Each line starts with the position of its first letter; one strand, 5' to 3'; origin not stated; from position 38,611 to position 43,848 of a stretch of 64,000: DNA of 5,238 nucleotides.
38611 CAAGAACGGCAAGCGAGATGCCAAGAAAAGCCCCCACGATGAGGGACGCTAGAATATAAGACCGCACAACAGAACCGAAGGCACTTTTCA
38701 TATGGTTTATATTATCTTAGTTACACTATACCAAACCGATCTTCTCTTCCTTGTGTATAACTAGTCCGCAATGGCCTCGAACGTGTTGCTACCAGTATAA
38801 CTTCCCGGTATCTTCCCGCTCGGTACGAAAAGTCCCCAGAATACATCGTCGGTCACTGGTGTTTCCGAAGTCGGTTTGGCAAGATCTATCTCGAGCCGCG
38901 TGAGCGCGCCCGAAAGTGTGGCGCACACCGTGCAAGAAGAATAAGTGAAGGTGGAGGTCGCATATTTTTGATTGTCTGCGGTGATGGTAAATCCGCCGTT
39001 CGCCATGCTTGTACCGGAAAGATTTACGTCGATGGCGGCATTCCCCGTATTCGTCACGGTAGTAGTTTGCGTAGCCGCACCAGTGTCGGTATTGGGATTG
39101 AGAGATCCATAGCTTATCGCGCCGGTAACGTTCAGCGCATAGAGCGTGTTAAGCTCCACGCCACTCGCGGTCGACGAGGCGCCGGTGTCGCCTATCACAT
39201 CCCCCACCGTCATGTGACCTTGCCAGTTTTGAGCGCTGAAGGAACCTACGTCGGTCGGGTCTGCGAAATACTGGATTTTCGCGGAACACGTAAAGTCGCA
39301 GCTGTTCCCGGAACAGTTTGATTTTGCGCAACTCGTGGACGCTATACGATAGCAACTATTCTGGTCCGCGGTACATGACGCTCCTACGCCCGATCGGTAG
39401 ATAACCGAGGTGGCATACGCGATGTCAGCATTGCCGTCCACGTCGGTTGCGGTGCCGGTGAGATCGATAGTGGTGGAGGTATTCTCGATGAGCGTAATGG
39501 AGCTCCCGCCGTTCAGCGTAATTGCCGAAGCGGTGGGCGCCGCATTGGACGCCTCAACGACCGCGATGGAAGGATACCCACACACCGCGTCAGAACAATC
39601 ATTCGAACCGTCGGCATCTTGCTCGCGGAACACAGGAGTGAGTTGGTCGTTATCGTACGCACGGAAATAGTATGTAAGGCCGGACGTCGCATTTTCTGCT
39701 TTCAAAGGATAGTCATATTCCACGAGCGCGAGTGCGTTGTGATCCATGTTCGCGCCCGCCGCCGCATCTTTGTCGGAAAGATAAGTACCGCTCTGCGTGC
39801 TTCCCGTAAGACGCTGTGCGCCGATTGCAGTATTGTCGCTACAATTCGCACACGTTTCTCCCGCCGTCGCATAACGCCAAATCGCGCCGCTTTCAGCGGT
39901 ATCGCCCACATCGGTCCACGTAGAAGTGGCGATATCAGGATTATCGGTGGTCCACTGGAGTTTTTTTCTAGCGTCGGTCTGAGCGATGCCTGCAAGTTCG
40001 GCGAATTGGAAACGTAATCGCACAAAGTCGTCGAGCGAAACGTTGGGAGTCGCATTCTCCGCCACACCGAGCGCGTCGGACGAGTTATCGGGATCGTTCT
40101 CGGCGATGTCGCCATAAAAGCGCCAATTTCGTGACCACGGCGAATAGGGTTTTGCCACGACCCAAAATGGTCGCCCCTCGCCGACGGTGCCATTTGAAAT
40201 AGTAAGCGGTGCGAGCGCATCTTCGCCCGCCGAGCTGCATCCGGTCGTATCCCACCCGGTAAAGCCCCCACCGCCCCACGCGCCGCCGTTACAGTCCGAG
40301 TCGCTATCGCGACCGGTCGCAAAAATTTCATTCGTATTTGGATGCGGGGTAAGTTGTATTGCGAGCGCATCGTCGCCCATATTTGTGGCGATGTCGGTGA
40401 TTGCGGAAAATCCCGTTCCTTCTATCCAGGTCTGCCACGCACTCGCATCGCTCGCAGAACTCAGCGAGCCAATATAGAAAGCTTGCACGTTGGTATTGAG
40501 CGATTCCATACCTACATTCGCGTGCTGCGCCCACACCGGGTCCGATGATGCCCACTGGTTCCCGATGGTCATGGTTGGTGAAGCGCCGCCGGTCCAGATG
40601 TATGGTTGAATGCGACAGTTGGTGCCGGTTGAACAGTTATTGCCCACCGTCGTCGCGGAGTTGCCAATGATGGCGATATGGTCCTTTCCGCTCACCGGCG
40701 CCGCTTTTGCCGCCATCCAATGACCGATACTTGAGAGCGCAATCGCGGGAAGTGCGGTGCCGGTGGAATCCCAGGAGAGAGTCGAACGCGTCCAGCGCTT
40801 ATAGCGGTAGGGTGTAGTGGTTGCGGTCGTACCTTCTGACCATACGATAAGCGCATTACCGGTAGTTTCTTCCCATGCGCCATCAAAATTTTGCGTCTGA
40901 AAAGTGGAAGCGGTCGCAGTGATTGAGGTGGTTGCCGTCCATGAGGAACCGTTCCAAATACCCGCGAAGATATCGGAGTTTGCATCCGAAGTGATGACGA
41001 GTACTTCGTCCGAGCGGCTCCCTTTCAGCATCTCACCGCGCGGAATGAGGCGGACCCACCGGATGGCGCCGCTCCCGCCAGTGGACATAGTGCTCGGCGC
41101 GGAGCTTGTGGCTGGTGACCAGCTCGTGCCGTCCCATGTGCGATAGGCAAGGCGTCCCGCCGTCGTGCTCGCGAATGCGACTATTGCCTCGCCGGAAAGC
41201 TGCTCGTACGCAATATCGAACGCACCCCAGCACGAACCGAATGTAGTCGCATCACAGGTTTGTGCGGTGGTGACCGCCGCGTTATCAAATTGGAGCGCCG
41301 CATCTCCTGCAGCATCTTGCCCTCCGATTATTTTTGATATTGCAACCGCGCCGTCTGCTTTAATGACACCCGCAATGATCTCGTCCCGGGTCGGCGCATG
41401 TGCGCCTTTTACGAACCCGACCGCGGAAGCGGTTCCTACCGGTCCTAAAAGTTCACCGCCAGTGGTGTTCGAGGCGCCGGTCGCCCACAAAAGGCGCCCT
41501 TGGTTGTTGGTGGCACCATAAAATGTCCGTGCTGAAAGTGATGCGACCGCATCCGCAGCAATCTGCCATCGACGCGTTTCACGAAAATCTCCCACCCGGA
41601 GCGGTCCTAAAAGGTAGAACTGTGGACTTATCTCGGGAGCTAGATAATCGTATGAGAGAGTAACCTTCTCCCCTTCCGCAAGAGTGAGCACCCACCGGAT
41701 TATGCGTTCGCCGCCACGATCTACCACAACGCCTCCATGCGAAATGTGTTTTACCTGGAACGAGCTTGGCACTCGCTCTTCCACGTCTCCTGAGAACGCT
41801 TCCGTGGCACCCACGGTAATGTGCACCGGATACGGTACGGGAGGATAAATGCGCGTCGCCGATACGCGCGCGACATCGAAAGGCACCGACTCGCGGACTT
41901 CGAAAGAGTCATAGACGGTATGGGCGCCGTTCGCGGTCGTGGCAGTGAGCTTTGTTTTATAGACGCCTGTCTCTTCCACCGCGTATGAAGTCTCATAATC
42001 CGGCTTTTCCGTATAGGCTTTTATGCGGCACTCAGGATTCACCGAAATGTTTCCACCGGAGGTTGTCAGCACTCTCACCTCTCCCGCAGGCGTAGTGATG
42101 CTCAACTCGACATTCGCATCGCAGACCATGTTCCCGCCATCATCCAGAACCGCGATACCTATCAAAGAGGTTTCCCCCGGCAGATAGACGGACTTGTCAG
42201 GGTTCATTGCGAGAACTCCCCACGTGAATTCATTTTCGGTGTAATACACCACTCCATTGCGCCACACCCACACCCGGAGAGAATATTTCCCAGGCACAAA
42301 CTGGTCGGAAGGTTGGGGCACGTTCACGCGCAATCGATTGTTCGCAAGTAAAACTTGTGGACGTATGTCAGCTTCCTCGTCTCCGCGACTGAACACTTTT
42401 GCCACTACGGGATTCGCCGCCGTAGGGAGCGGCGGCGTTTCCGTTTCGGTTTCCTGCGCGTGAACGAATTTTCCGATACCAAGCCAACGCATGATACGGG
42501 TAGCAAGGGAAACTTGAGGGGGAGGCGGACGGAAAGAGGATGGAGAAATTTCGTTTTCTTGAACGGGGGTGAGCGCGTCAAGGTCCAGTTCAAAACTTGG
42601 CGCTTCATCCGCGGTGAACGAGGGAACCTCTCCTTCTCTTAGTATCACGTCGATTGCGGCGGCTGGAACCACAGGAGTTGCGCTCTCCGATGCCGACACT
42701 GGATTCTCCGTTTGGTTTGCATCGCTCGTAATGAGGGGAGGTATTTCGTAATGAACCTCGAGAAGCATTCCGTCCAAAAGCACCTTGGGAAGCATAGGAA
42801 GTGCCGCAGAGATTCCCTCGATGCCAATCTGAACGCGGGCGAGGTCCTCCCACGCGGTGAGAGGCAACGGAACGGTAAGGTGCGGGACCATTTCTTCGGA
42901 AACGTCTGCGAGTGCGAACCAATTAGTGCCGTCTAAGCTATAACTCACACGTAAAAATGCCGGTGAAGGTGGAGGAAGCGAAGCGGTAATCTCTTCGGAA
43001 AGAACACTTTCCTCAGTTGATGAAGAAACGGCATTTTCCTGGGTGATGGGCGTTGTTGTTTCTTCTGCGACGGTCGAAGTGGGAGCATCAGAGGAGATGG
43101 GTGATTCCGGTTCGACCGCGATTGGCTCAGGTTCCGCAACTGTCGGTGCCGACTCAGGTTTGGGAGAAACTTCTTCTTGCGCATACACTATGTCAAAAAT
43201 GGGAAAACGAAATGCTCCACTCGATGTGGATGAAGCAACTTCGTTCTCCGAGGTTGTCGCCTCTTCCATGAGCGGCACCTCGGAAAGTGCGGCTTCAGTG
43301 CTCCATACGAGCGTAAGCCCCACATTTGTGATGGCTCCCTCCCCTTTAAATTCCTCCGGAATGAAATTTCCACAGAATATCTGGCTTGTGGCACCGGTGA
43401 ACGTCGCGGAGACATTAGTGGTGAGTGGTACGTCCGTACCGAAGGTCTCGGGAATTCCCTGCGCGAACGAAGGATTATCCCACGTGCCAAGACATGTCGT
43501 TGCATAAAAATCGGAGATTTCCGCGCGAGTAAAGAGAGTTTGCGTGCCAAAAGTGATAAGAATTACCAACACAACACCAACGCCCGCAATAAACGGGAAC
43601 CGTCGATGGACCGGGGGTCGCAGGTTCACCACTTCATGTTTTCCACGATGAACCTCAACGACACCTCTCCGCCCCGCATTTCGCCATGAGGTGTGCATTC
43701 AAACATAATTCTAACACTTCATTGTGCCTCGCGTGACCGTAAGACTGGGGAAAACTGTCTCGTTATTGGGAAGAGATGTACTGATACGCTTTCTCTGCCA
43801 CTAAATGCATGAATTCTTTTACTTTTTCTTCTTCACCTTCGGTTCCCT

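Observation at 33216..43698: Minus-strand surface-protein cluster with cohesin-like and dockerin modules plus a 1645-aa giant protein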

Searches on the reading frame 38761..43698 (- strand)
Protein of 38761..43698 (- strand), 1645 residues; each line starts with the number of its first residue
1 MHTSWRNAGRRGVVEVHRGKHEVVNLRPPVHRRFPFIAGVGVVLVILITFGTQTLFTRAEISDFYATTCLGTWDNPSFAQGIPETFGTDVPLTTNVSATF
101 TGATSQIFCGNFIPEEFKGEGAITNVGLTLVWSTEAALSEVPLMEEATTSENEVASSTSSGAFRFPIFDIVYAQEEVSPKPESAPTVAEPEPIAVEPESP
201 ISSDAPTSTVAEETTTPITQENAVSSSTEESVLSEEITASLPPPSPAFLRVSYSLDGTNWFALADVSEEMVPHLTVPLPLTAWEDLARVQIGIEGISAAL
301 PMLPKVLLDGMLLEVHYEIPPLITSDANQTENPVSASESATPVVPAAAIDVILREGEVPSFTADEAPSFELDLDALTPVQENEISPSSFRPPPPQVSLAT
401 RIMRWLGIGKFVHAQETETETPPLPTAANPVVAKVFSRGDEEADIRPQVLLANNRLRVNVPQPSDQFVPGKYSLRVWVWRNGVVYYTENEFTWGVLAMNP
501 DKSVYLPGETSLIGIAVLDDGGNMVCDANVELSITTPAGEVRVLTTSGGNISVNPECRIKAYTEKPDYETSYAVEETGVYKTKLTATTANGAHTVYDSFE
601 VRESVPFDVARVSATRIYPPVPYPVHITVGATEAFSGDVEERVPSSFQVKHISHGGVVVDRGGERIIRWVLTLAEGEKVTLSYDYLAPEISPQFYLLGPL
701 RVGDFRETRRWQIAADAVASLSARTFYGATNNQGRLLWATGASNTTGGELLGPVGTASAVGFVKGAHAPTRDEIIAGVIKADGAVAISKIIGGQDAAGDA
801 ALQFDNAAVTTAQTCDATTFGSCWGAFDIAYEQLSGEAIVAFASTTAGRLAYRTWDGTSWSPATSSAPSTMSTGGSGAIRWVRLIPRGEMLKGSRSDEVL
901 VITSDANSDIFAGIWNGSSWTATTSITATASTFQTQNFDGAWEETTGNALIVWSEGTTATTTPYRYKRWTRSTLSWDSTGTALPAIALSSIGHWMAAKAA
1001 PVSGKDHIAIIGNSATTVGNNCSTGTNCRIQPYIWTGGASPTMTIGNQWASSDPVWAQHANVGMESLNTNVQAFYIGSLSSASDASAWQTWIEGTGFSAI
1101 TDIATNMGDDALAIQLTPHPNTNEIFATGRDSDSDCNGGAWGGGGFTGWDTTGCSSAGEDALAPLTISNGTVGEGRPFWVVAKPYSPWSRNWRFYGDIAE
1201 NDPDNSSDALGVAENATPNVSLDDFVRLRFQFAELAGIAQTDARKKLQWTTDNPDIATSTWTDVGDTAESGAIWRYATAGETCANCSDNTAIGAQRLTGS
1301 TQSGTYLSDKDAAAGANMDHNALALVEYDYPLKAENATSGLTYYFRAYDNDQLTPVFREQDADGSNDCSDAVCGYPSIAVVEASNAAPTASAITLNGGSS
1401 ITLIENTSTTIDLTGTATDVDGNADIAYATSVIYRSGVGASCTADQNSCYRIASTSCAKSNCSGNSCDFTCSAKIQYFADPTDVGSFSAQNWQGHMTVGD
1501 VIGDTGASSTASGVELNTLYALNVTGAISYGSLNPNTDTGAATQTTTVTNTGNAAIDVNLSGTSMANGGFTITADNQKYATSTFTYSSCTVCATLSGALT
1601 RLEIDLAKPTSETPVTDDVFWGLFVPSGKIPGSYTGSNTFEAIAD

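Call 3: search_protein_families(library=pfam, proteins=[window:38761-43698:-], max_evalue=1)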
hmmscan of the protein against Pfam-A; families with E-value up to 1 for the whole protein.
window:38761-43698:- (1645 aa): 2 families
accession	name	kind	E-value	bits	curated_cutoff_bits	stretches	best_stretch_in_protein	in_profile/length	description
PF10708.14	DUF2510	-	0.023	14.9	24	1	852-869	14-31/35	Protein of unknown function (DUF2510)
PF01835.25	MG2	-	0.026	15.3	32.8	1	501-541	7-47/96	MG2 domain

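Call 4: search_protein_families(library=ncbifam, proteins=[window:38761-43698:-], max_evalue=1)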
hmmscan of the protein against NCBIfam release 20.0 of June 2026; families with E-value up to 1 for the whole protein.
window:38761-43698:- (1645 aa): 0 families

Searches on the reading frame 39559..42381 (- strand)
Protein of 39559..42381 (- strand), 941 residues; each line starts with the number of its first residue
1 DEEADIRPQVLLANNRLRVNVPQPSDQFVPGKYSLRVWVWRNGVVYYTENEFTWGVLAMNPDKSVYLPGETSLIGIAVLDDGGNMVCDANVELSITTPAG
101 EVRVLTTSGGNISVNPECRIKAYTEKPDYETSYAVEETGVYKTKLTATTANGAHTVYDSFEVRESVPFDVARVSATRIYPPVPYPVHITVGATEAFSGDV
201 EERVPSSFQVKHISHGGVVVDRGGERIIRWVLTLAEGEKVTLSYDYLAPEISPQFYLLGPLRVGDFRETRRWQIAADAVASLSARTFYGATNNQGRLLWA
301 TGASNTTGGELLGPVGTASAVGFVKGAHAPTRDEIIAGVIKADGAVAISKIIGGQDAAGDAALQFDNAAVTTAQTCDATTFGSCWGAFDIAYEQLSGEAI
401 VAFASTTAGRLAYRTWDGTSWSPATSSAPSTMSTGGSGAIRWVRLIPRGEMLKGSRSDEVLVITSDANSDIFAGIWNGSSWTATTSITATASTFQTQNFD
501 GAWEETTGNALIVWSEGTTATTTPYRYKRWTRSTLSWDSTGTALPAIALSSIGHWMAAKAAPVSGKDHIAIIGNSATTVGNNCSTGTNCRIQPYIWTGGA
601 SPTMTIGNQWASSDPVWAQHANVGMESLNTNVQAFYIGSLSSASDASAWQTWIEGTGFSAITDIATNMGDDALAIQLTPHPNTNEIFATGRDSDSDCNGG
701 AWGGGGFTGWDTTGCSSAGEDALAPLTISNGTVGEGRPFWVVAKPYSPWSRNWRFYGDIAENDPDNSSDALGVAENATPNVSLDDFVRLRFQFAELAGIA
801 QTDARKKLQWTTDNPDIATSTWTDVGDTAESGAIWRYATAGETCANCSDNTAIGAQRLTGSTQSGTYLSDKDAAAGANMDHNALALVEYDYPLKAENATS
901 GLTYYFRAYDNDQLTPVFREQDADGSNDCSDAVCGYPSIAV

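Call 69: search_protein_representatives(protein=window:39559-42381:-)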
Query: 941 residues. Proteins with E-value up to 0.001 (for the whole library): 2542; up to 1e-10: 2040; up to 1e-30: 1242. The best 150 are listed.
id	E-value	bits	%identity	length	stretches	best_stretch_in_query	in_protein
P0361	0.0e+00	1478.9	72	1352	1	1-908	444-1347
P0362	0.0e+00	1151.2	77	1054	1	277-941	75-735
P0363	3.2e-244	829.7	60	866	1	275-940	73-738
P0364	1.9e-238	810.5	60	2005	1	278-940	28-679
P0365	5.0e-216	736.3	39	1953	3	29-940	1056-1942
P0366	1.3e-202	692.0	46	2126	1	23-940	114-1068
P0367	5.0e-191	653.6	45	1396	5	275-940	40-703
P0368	5.5e-191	653.5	41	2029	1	4-940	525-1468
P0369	2.8e-190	651.1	37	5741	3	21-939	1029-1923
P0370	3.2e-183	627.8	43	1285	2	226-940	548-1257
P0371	1.3e-180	619.2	42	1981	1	19-940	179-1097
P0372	1.1e-175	602.8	41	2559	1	24-940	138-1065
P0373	9.0e-165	566.7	42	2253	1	23-939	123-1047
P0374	7.8e-164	563.6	41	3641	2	17-940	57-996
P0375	8.1e-162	556.9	38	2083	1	5-940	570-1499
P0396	7.2e-118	411.5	43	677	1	312-940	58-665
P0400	8.0e-108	378.2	30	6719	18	386-571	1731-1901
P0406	4.8e-97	342.6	30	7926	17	387-700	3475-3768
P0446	1.3e-72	261.7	51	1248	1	15-280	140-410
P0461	1.3e-69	251.8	45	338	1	24-282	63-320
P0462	1.6e-69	251.5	50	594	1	23-282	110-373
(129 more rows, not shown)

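Call 70: search_protein_families(library=pfam, proteins=[P0366, P0371, P0364, P0446, P0461, P0462, P0396], max_evalue=0.01)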
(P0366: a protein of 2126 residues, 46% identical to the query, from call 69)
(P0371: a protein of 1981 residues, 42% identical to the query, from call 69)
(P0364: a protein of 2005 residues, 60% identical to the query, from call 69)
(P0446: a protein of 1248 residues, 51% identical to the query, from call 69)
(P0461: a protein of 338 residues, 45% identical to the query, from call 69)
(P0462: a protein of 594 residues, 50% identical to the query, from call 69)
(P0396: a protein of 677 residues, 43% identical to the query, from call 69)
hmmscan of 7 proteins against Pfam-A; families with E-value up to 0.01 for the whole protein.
P0366 (2126 aa): 1 family
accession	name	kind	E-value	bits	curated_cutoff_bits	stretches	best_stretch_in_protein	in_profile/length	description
PF01835.25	MG2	-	0.0014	19.4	32.8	0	151-196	5-50/96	MG2 domain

P0371 (1981 aa): 1 family
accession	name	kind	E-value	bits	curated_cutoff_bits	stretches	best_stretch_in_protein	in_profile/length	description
PF01835.25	MG2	-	9.6e-05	23.1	32.8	1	221-320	6-94/96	MG2 domain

P0364 (2005 aa): 0 families

P0446 (1248 aa): 1 family
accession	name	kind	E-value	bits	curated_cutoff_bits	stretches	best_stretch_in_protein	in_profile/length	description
PF01835.25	MG2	-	3.1e-06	27.9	32.8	0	111-173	30-94/96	MG2 domain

P0461 (338 aa): 2 families
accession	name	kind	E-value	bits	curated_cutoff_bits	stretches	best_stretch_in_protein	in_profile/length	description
PF01835.25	MG2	-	0.00069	20.4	32.8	0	98-146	4-52/96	MG2 domain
PF18962.6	Por_Secre_tail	-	0.0087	16.8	27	1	25-76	15-62/75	Secretion system C-terminal sorting domain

P0462 (594 aa): 1 family
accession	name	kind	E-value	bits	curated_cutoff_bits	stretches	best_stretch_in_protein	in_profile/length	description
PF01835.25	MG2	-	2.1e-06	28.4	32.8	0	75-135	31-94/96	MG2 domain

P0396 (677 aa): 0 families

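Call 71: list_cluster_members(proteins=[P0361, P0365, P0366, P0369, P0371, P0400, P0406, P0446])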
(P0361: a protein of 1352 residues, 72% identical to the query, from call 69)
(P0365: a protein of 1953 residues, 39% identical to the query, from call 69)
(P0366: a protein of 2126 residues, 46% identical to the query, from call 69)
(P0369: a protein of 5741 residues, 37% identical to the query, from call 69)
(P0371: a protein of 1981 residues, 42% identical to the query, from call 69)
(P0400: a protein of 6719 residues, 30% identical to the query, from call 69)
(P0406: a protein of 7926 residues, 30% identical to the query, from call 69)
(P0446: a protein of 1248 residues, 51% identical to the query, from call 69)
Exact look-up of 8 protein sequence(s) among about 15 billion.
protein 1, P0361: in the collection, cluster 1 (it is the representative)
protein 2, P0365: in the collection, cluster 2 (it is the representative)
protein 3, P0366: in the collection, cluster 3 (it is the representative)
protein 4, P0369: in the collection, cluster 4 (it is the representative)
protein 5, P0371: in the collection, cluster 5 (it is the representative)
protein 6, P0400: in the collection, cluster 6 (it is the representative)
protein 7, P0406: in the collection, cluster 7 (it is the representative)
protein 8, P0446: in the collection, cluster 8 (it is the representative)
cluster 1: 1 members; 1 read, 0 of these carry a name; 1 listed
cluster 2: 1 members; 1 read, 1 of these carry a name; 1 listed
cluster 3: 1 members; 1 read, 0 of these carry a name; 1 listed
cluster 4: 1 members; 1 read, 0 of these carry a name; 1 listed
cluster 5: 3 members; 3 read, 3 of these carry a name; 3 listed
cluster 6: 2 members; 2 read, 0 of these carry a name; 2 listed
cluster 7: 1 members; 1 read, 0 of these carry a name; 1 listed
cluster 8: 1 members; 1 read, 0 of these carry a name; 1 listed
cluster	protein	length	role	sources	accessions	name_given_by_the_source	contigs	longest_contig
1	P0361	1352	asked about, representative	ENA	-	-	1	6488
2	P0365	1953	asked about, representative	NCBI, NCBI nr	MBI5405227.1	MAG: hypothetical protein HY976_03290, partial [Candidatus Kerfeldbacteria bacterium] | hypothetical protein [Candidatus Kerfeldbacteria bacterium]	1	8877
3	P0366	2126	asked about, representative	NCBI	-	-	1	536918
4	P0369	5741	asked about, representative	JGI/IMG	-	-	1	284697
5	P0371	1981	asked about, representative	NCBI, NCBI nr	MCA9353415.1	hypothetical protein KC842_00900, partial [Candidatus Nomurabacteria bacterium] | hypothetical protein [Candidatus Nomurabacteria bacterium]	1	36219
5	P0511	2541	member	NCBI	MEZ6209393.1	MAG: hypothetical protein R3B64_02365 [Candidatus Paceibacterota bacterium]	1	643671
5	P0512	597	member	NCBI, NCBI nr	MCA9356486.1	hypothetical protein KC852_03125, partial [Candidatus Nomurabacteria bacterium] | hypothetical protein [Candidatus Nomurabacteria bacterium]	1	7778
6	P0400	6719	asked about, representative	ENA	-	-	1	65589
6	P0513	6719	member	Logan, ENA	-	-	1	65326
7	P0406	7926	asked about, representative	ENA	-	-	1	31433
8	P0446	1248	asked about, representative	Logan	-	-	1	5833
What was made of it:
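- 38761..43698 (-): G6: giant N-anchored protein (1645 aa). The central 941 aa has 2542 representative homologues, many in giant Patescibacteria proteins of up to 7926 aa (calls 69, 71).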
